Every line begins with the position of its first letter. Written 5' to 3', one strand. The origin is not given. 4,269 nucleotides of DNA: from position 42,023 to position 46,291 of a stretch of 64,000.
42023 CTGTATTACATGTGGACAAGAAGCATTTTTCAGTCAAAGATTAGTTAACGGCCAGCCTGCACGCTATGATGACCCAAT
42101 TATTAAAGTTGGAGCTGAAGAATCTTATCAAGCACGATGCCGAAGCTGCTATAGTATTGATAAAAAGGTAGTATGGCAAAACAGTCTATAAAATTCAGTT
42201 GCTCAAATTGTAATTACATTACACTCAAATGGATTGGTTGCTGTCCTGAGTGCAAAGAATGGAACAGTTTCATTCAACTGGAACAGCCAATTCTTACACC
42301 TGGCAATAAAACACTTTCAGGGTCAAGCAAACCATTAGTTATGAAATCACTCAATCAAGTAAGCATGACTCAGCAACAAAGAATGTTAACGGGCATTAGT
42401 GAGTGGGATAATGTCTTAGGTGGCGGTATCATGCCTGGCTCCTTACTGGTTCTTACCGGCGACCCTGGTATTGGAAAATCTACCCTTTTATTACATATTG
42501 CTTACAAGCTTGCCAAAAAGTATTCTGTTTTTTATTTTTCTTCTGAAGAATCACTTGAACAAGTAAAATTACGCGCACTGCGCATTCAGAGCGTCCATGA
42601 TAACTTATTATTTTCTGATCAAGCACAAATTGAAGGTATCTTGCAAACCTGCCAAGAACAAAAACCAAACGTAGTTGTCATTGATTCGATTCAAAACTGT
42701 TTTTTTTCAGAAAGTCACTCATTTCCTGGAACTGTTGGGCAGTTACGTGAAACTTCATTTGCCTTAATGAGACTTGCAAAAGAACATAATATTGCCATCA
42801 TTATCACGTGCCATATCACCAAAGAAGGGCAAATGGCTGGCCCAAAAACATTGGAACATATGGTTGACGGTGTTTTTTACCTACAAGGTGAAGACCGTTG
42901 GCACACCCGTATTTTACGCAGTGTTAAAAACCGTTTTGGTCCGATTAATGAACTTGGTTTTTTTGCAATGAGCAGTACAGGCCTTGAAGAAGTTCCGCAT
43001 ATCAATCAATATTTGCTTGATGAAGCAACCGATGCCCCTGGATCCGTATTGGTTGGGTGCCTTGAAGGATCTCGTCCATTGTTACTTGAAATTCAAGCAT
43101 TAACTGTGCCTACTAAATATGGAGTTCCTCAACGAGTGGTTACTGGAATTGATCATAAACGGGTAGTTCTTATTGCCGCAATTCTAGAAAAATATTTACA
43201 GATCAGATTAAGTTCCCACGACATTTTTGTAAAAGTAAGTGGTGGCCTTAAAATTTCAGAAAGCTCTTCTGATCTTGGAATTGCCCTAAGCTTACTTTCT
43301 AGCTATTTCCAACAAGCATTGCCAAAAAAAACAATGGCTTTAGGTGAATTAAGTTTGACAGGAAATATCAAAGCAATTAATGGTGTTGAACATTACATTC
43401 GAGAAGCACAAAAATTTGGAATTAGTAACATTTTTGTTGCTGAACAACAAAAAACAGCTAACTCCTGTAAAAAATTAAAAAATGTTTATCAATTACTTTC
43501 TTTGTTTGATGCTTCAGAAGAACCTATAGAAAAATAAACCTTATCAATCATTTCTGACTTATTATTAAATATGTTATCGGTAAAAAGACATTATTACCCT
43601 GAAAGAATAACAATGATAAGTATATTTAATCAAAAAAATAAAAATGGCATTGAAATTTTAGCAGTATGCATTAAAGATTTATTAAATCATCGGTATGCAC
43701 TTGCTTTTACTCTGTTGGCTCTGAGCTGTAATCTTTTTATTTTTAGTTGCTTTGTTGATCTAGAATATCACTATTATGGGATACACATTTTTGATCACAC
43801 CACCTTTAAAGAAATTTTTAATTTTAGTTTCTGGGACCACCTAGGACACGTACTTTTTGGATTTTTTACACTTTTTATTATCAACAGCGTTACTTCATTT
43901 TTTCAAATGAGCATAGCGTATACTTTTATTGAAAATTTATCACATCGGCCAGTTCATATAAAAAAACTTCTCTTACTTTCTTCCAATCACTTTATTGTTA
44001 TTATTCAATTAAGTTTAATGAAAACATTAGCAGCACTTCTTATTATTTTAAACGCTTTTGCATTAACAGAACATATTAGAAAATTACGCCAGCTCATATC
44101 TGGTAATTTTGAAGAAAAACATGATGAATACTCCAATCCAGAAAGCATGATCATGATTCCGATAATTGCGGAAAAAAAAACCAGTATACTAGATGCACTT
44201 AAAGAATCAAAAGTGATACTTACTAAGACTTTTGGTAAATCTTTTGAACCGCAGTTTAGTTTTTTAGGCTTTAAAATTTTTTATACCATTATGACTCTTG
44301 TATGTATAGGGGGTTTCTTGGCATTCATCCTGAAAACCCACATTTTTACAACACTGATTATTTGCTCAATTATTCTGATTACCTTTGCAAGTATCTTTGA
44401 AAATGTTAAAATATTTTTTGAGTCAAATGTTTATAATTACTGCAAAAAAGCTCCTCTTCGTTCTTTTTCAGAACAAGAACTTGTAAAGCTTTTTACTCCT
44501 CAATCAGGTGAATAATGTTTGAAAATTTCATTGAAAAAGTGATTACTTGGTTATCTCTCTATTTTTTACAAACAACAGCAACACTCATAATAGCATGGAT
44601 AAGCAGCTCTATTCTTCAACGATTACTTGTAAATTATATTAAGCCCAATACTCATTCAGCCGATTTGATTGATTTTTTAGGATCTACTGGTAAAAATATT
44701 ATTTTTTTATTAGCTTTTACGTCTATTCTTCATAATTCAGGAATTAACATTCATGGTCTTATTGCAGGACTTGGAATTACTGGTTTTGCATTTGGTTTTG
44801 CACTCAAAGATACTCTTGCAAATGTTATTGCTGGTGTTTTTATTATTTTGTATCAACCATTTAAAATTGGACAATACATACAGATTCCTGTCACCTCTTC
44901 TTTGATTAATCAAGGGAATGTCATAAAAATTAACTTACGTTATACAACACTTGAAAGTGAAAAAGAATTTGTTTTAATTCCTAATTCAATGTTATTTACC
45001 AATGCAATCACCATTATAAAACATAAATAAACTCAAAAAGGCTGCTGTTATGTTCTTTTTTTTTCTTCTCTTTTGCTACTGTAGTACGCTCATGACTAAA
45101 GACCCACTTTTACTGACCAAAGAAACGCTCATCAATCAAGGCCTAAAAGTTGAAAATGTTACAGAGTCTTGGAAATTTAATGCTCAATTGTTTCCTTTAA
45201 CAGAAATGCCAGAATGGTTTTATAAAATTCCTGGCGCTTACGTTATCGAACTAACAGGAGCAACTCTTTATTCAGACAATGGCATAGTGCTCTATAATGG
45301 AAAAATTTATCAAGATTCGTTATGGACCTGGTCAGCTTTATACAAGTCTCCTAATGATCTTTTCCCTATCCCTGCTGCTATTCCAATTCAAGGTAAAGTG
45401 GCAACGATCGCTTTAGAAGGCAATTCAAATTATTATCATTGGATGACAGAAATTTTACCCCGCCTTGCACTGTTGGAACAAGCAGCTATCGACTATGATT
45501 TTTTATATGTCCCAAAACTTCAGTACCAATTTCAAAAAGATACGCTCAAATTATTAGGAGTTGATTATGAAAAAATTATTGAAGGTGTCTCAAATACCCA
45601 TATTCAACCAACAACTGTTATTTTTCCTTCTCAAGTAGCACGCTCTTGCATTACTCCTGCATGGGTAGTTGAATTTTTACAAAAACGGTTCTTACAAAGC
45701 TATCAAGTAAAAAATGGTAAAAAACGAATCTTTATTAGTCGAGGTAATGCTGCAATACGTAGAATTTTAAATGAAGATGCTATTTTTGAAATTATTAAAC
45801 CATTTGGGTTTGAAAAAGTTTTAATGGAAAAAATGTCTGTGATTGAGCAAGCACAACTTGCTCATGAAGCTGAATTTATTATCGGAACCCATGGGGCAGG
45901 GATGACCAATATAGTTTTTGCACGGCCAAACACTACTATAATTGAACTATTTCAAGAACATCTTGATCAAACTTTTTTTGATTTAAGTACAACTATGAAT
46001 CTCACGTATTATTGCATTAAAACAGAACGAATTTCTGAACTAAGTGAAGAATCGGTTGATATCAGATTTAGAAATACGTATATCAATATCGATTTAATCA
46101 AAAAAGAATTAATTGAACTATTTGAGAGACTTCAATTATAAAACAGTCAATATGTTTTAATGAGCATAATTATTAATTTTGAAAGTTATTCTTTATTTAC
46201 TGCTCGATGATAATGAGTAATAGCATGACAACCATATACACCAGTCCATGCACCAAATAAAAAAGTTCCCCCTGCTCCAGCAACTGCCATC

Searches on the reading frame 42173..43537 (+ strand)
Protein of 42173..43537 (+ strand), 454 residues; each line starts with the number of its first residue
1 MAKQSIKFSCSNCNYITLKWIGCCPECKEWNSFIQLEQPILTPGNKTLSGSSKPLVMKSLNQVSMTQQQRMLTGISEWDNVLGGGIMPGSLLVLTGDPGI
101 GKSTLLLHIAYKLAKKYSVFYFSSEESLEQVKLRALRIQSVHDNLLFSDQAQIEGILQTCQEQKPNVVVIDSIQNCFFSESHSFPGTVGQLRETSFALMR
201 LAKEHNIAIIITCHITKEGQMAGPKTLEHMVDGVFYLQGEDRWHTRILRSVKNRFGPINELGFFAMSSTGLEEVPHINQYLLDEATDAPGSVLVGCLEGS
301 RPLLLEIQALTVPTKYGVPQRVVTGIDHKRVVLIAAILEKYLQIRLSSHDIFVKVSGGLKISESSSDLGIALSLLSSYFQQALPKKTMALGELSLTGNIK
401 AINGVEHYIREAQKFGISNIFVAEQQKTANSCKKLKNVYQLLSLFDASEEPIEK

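Call 46: search_protein_families(library=pfam, proteins=[window:42173-43537:+], max_evalue=0.001)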
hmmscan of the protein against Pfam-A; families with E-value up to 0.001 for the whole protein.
window:42173-43537:+ (454 aa): 19 families
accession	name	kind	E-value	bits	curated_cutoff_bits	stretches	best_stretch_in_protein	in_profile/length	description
PF06745.19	ATPase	-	1e-15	58.2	26.6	2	73-135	3-67/231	KaiC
PF13481.12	AAA_25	-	7e-14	52.3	27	1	80-220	24-195/195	AAA domain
PF13541.12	ChlI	-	2.9e-12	47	27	1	336-425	31-120/121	Subunit ChlI of Mg-chelatase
PF03796.21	DnaB_C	-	2.2e-11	44.1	27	1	73-140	4-72/255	DnaB-like helicase C terminal domain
PF18073.7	Zn_ribbon_LapB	-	2.2e-08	34.1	25.7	1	8-33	1-26/28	Rubredoxin metal binding domain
PF25199.1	nSTAND_NTPase5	-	4e-07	30.4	34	1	90-158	42-117/145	Novel STAND NTPase 5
PF05729.18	NACHT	-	5.9e-07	29.9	26.7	1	91-180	2-97/167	NACHT domain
PF13401.12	AAA_22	-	6.1e-07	30.3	27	1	90-210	6-119/130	AAA domain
PF20720.3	nSTAND3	-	1.1e-06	28.8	27.2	1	91-131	19-60/155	Novel STAND NTPase 3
PF13173.12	AAA_14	-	4.2e-06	27.2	27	1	91-176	4-74/129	AAA domain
PF00004.35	AAA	-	5e-06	27.4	21.2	1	93-213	2-108/131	ATPase family associated with various cellular activities (AAA)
PF08423.17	Rad51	-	8.9e-06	25.6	22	0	71-219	8-179/244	Rad51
PF13479.12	AAA_24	-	2.5e-05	24.7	27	1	92-175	5-75/195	AAA domain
PF24883.2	NPHP3_N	-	4.4e-05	24.2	24.8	1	90-164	23-98/164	Nephrocystin 3, N-terminal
PF13191.12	AAA_16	-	4.7e-05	24.4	32.6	1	90-124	25-59/167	AAA ATPase domain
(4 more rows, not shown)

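Call 69: search_protein_families(library=ncbifam, proteins=[window:42173-43537:+], max_evalue=0.00001)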
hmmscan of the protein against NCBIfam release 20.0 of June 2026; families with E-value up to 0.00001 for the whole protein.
window:42173-43537:+ (454 aa): 21 families
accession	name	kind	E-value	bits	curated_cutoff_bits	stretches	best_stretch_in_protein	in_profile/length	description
TIGR00416.1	sms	equivalog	1.2e-141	472.5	403.05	1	1-436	1-443/454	DNA repair protein RadA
TIGR03881.1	KaiC_arch_4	hypoth_equivalog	9.4e-15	54.9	247.8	1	69-173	1-90/231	KaiC domain-containing protein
NF006799.0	PRK09302.1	equivalog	1.4e-13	50.3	408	1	64-132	248-317/515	circadian clock protein KaiC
TIGR02902.1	spore_lonB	equivalog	5.1e-13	48.5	723.3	1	334-437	412-514/531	ATP-dependent protease LonB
TIGR02237.1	recomb_radB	equivalog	4e-12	46.5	172.4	1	79-255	2-193/210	DNA repair and recombination protein RadB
TIGR03600.1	phage_DnaB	exception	8.6e-11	41.5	498.65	1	66-142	172-250/421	phage replicative helicase, DnaB family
TIGR02903.1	spore_lon_C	equivalog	9.2e-10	37.6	678.8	1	333-427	495-589/615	Lon family ATP-dependent protease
TIGR00665.1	DnaB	equivalog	8.2e-09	34.8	385.25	1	56-140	158-248/435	replicative DNA helicase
NF006320.0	PRK08533.1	equivalog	4.4e-08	33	215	1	77-178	12-131/230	flagellar accessory protein FlaH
TIGR00764.1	lon_rel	equivalog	5.3e-08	31.9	516.6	1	325-426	461-563/608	ATP-dependent protease LonB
TIGR00763.1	lon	equivalog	6.1e-07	28.3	608.05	0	366-427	704-765/795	endopeptidase La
TIGR00368.1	TIGR00368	hypoth_equivalog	8.9e-07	27.8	362.4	1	358-442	68-154/499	YifB family Mg chelatase-like AAA ATPase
NF006606.0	PRK09165.1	equivalog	9.2e-07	27.8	540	0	71-119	200-247/497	replicative DNA helicase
NF052589.1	ArlH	equivalog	1.1e-06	28.5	215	0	77-128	8-60/229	archaellum protein ArlH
NF006306.0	PRK08506.1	equivalog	1.1e-06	27.6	596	0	72-138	176-242/472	replicative DNA helicase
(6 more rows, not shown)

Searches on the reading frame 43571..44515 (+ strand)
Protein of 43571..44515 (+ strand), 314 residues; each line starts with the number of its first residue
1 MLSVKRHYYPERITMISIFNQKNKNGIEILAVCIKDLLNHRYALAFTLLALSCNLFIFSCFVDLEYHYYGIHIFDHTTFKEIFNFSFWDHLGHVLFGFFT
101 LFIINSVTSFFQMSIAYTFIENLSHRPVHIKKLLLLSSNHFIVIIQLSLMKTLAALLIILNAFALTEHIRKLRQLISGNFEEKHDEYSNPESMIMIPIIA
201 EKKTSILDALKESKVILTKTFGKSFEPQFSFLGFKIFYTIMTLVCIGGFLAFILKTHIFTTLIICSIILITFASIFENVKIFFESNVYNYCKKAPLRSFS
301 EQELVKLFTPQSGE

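Call 46: search_protein_families(library=pfam, proteins=[window:43571-44515:+], max_evalue=0.001)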
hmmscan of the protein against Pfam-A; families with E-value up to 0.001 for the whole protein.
window:43571-44515:+ (314 aa): 0 families

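Call 49: search_protein_families(library=pfam, proteins=[window:43571-44515:+], max_evalue=5)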
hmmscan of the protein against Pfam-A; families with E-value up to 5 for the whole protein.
window:43571-44515:+ (314 aa): 3 families
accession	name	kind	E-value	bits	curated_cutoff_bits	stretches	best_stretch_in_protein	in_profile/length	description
PF07441.16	BofA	-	0.022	15.3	26.1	1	91-120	24-53/75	SigmaK-factor processing regulatory protein BofA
PF07106.19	TBPIP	-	0.21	12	22.8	1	205-224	37-56/62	TBPIP/Hop2 winged helix domain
PF24400.1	DUF7544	-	0.25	11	27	1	207-270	94-160/302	Family of unknown function (DUF7544)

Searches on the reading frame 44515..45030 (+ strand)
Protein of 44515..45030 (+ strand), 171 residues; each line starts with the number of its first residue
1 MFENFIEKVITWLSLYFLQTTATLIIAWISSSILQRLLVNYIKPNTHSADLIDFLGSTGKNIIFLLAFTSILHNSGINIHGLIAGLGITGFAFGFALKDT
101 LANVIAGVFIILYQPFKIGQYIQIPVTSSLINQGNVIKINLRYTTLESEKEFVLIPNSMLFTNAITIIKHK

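Call 46: search_protein_families(library=pfam, proteins=[window:44515-45030:+], max_evalue=0.001)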
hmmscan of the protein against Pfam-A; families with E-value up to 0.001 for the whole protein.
window:44515-45030:+ (171 aa): 2 families
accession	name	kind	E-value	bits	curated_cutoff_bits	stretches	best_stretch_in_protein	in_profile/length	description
PF00924.24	MS_channel_2nd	-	6.1e-13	49.1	20.2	1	99-166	1-64/68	Mechanosensitive ion channel, beta-domain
PF21088.3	MS_channel_1st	-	7.2e-08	32.7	23.1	1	60-98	4-42/42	Mechanosensitive ion channel, transmembrane helices 2/3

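Call 49: search_protein_families(library=pfam, proteins=[window:44515-45030:+], max_evalue=5)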
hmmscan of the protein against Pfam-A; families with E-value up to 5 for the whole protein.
window:44515-45030:+ (171 aa): 3 families
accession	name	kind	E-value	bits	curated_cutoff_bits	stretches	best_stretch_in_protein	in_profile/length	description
PF00924.24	MS_channel_2nd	-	6.1e-13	49.1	20.2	1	99-166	1-64/68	Mechanosensitive ion channel, beta-domain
PF21088.3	MS_channel_1st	-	7.2e-08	32.7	23.1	1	60-98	4-42/42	Mechanosensitive ion channel, transmembrane helices 2/3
PF04956.18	TrbC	-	0.63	10.7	27.9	0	2-32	37-67/98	TrbC/VIRB2 pilin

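Call 69: search_protein_families(library=ncbifam, proteins=[window:44515-45030:+], max_evalue=0.00001)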
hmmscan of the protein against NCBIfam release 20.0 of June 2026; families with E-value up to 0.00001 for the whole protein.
window:44515-45030:+ (171 aa): 5 families
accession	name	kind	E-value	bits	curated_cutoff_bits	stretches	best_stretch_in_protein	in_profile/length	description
NF007662.0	PRK10334.1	subfamily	2e-14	53.5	321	1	23-165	41-175/286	small-conductance mechanosensitive channel MscS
NF047602.1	MscsSHelicob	equivalog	4.7e-11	42.6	400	1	11-166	7-156/260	small-conductance mechanosensitive channel MscS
NF047601.1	MscSThanab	equivalog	5e-10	39.3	500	1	23-158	27-167/280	small-conductance mechanosensitive channel MscS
NF008438.0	PRK11281.1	equivalog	1e-06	26.8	991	1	93-164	916-983/1113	mechanosensitive channel MscK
NF008180.0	PRK10929.1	equivalog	1.4e-06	26.5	809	1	80-163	903-979/1109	miniconductance mechanosensitive channel MscM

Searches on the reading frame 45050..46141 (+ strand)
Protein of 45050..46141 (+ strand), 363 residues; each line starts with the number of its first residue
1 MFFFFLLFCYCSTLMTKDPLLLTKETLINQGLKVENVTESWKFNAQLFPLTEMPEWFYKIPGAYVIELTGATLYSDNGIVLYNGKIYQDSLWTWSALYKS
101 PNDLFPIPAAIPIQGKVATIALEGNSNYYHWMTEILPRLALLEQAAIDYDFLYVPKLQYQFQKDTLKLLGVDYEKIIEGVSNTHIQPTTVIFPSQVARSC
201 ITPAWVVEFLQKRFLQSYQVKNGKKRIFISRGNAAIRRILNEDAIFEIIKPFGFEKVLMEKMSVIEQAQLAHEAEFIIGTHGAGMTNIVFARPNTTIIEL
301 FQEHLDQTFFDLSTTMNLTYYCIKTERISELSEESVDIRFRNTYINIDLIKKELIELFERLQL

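Call 46: search_protein_families(library=pfam, proteins=[window:45050-46141:+], max_evalue=0.001)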
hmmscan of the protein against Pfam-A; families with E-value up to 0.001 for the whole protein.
window:45050-46141:+ (363 aa): 1 family
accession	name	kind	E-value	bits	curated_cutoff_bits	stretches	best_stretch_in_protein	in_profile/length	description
PF04577.19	Glyco_transf_61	-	2.6e-29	102.6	27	1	128-298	1-137/137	Glycosyltransferase 61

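Call 69: search_protein_families(library=ncbifam, proteins=[window:45050-46141:+], max_evalue=0.00001)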
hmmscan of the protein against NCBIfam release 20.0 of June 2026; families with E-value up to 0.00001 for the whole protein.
window:45050-46141:+ (363 aa): 0 families
